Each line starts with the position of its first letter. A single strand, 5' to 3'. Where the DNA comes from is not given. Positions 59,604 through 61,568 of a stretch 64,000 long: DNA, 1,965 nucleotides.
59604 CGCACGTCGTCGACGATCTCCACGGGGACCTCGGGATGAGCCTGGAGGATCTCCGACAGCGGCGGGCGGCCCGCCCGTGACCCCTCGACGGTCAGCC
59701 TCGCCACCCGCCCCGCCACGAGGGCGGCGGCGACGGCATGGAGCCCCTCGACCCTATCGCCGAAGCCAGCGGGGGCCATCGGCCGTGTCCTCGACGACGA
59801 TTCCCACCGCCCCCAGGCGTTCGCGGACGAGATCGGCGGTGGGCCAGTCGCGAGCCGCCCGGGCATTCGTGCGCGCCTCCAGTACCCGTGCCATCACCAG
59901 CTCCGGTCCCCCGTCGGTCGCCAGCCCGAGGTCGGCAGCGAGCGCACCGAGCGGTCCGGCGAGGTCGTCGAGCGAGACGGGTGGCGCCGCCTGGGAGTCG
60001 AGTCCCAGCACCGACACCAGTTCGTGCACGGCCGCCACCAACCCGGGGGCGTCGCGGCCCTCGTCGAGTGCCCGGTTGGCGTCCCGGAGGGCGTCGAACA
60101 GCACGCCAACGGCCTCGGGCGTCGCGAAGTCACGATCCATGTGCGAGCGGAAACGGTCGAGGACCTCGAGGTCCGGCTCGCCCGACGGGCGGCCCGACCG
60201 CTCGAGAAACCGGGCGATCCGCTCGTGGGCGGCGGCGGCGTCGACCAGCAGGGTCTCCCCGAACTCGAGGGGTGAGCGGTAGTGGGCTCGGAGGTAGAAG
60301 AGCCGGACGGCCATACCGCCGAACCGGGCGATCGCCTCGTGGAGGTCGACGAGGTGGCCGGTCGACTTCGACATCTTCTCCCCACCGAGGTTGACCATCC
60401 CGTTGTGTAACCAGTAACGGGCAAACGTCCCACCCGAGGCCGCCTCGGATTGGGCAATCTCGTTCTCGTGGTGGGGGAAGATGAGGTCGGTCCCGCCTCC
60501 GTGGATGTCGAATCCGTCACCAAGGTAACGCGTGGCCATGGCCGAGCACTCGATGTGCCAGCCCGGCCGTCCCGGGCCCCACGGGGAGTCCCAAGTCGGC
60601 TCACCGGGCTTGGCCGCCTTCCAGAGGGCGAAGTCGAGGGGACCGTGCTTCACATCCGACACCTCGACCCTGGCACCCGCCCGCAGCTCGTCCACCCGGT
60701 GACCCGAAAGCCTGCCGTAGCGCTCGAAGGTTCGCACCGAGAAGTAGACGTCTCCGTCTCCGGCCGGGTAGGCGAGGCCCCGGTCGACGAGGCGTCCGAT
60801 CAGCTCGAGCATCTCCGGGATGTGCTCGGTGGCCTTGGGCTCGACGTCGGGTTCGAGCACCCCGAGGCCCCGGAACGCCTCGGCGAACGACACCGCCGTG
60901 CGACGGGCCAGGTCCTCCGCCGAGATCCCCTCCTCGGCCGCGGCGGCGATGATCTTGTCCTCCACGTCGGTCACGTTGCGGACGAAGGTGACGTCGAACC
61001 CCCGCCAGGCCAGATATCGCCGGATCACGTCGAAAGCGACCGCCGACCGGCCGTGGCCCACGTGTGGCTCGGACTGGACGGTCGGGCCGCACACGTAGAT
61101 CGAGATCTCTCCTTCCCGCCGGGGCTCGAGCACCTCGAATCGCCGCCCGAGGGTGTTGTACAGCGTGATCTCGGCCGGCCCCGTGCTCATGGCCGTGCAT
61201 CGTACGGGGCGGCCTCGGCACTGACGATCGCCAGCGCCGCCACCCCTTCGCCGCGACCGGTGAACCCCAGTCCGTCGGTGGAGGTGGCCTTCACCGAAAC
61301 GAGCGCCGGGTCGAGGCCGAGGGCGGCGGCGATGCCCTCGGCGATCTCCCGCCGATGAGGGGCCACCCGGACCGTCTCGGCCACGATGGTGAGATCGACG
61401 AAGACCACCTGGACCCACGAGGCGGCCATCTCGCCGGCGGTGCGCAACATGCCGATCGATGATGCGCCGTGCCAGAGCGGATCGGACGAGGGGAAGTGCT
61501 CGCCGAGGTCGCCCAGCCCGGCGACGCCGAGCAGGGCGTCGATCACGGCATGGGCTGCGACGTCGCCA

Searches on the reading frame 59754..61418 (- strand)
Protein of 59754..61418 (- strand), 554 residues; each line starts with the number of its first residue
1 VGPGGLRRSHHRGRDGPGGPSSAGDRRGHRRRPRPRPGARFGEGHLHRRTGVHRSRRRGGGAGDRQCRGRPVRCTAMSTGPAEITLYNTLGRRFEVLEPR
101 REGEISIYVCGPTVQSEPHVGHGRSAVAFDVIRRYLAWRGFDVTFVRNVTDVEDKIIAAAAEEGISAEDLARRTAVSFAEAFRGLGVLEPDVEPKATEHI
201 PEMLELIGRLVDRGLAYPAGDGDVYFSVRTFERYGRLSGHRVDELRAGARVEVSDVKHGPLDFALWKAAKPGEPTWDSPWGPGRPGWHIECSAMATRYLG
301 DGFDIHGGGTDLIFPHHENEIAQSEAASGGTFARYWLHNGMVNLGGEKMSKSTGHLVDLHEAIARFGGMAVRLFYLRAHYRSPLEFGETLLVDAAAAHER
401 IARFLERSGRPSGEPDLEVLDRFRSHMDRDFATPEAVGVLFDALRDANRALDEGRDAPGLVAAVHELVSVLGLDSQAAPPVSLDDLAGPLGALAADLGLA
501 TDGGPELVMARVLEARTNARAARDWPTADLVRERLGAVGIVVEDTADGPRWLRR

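Call 72: search_protein_families(library=pfam, proteins=[window:59754-61418:-], max_evalue=0.00001)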
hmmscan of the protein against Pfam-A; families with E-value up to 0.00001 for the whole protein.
window:59754-61418:- (554 aa): 4 families
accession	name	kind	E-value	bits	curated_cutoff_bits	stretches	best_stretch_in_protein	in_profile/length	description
PF01406.26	tRNA-synt_1e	-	4.7e-124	414.1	27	1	98-394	3-299/301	tRNA synthetases class I (C) catalytic domain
PF09334.17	tRNA-synt_1g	-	1.7e-12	47.2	20.1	1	114-187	10-83/391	tRNA synthetases class I (M)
PF09190.17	DALR_2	-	8.2e-09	36.3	22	1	422-473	1-55/57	DALR domain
PF23493.1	CysS_C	-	1.9e-06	28.3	23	1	511-551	10-50/51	Cysteinyl-tRNA ligase anticodon binding domain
